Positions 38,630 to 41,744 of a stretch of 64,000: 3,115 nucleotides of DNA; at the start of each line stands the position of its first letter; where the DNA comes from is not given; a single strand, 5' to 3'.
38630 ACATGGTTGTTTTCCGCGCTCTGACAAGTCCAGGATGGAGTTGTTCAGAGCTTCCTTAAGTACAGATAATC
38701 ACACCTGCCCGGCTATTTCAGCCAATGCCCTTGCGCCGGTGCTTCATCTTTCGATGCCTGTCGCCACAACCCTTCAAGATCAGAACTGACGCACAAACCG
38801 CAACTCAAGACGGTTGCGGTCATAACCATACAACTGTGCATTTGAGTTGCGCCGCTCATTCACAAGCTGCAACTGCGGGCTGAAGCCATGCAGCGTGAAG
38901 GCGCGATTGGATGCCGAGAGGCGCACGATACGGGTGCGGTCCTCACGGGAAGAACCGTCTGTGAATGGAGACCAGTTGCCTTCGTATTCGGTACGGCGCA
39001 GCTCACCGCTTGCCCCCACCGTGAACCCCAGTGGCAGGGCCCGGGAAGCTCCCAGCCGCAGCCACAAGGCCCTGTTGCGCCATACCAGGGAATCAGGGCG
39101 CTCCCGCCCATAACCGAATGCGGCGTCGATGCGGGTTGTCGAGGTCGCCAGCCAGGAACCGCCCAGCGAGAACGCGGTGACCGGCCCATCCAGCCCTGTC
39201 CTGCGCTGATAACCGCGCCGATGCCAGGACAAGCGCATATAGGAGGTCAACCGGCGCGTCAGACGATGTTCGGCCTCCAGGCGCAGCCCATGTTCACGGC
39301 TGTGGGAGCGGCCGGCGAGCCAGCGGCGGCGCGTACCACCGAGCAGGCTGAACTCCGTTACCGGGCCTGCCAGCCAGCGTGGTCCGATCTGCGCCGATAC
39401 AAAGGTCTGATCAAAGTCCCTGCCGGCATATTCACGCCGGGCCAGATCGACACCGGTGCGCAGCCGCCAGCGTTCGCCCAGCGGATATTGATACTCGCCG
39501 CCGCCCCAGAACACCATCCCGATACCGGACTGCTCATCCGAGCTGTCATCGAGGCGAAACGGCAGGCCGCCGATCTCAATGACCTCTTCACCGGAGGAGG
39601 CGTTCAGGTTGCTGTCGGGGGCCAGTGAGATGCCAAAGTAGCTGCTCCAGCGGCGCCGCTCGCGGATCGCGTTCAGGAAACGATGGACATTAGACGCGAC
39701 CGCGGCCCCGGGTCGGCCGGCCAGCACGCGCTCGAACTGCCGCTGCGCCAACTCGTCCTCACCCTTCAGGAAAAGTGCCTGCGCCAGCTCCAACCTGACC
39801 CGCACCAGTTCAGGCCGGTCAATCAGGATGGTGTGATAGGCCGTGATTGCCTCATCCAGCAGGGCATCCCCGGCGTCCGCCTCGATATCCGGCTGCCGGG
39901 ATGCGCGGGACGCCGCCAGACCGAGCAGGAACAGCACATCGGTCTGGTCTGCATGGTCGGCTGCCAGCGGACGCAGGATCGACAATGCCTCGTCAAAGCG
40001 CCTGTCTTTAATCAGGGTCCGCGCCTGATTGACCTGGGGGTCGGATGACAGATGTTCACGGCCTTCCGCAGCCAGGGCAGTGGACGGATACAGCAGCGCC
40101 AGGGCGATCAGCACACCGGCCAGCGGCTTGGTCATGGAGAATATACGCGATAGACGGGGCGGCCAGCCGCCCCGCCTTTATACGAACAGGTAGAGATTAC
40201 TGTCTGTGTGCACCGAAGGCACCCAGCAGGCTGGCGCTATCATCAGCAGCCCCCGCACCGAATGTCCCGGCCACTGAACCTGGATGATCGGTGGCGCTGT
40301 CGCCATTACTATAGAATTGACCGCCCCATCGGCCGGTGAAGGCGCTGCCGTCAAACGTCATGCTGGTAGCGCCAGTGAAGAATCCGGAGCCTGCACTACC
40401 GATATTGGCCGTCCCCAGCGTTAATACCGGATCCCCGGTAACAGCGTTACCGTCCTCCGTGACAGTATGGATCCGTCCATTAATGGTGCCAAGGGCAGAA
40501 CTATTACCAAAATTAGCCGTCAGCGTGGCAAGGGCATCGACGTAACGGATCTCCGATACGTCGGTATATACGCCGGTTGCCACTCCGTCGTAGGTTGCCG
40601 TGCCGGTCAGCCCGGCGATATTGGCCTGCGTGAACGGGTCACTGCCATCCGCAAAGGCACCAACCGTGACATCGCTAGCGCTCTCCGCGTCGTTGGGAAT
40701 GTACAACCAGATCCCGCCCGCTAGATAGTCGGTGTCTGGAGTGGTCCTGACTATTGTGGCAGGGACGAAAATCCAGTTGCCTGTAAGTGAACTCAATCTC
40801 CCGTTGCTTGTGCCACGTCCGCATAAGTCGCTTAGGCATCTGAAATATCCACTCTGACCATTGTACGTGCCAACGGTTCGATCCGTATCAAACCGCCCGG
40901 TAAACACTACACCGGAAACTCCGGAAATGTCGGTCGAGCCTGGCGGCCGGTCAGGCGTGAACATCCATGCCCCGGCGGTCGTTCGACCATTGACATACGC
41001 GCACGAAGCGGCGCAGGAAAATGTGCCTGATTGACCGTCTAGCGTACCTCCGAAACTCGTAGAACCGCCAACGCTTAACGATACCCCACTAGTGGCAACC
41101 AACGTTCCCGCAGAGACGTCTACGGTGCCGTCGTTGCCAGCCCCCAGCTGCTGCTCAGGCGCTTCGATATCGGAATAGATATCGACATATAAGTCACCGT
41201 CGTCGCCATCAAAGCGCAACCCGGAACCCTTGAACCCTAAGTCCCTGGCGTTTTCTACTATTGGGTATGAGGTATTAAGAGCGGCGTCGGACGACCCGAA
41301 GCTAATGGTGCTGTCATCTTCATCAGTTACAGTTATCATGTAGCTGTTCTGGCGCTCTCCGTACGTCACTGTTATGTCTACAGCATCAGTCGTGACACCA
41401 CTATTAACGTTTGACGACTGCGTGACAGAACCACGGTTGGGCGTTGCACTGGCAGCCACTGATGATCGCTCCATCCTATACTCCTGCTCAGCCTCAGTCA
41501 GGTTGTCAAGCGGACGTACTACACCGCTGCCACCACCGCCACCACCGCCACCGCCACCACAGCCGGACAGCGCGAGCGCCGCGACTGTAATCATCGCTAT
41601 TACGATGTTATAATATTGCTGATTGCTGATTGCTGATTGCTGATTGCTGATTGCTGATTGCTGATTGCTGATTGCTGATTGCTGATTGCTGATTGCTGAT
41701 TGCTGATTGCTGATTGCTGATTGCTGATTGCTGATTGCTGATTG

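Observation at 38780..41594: Slam-like (TPR + DUF560 barrel) translocon paired with a TbpB/fHbp-type surface lipoprotein in a sulfur-oxidiser-like genome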

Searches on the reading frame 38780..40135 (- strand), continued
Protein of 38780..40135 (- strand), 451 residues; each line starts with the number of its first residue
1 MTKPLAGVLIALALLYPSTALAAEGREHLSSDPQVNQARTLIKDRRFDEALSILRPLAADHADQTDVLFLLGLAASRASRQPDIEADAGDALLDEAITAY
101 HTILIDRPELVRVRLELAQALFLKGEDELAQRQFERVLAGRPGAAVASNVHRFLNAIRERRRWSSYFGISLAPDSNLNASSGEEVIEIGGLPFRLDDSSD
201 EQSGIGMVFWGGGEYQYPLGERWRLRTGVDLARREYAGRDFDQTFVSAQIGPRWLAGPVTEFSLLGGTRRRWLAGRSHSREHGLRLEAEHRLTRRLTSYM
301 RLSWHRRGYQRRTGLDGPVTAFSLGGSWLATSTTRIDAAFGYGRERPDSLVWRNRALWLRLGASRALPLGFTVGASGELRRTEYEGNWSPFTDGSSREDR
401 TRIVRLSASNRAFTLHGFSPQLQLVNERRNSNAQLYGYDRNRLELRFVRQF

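Call 64: predict_structure(alignment_id=A3)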
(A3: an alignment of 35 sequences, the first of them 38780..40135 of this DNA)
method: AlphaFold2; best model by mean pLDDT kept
length: 451 residues; sequences in the alignment: 35
mean_pLDDT: 84.1   pTM: 0.77
mean pLDDT of the five models: 84.1, 83.9, 82.2, 82.0, 80.4
residues with pLDDT >= 90: 226; 70-90: 152; 50-70: 42; < 50: 31
segments of 3 or more residues with pLDDT < 50: 1-9, 11-27, 199-202
pLDDT, mean of each block of 10 residues (from residue 1): 42 40 45 91 94 91 91 95 90 94 89 94 89 90 88 87 86 63 55 53 70 92 94 80 93 92 97 91 97 90 95 89 96 93 88 91 91 95 83 81 93 81 90 74 84 57
secondary structure, 60 per line:
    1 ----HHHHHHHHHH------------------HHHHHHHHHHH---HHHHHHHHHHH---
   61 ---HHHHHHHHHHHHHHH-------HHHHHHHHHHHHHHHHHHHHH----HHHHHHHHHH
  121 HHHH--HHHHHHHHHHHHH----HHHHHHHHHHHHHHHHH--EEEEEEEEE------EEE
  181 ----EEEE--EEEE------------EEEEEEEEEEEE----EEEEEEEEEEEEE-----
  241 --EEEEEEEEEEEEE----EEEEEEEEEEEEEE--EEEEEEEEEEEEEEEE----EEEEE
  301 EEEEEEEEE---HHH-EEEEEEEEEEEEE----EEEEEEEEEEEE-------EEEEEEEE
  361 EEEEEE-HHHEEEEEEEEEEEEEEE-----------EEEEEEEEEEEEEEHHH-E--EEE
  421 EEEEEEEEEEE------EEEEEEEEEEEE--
elements in order: H5-14 H33-43 H47-57 H64-78 H86-106 H111-124 H127-139 H144-160 E163-171 E178-180 E185-188 E191-194 E207-218 E223-235 E243-255 E260-273 E276-291 E296-309 E317-329 E334-345 E353-366 E371-385 E397-410 E418-431 E438-449

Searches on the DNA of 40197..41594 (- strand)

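Call 86: search_rna_families(sources=[L001, L020, L022, L039, L046, L006, L034, L027, L029], threshold=gathering)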
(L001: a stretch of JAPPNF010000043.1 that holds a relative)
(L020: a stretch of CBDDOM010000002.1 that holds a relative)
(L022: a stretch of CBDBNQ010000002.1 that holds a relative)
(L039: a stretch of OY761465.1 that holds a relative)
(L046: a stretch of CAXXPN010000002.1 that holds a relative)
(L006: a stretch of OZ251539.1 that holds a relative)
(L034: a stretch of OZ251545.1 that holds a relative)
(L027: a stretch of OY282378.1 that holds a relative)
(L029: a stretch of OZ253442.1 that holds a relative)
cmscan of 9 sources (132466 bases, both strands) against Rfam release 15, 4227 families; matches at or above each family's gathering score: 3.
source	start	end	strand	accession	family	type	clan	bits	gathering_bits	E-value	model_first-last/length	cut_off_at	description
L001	10945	11094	+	RF02012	group-II-D1D4-7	Intron;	CL00102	110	34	6.2e-22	1-151/151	no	Group II catalytic intron D1-D4-7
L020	2910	3052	+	RF02003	group-II-D1D4-4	Intron;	CL00102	86.9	49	2.2e-17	1-138/138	no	Group II catalytic intron D1-D4-4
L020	4726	4869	+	RF00029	Intron_gpII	Intron;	-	43.6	40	6.1e-05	1-77/77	no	Group II catalytic intron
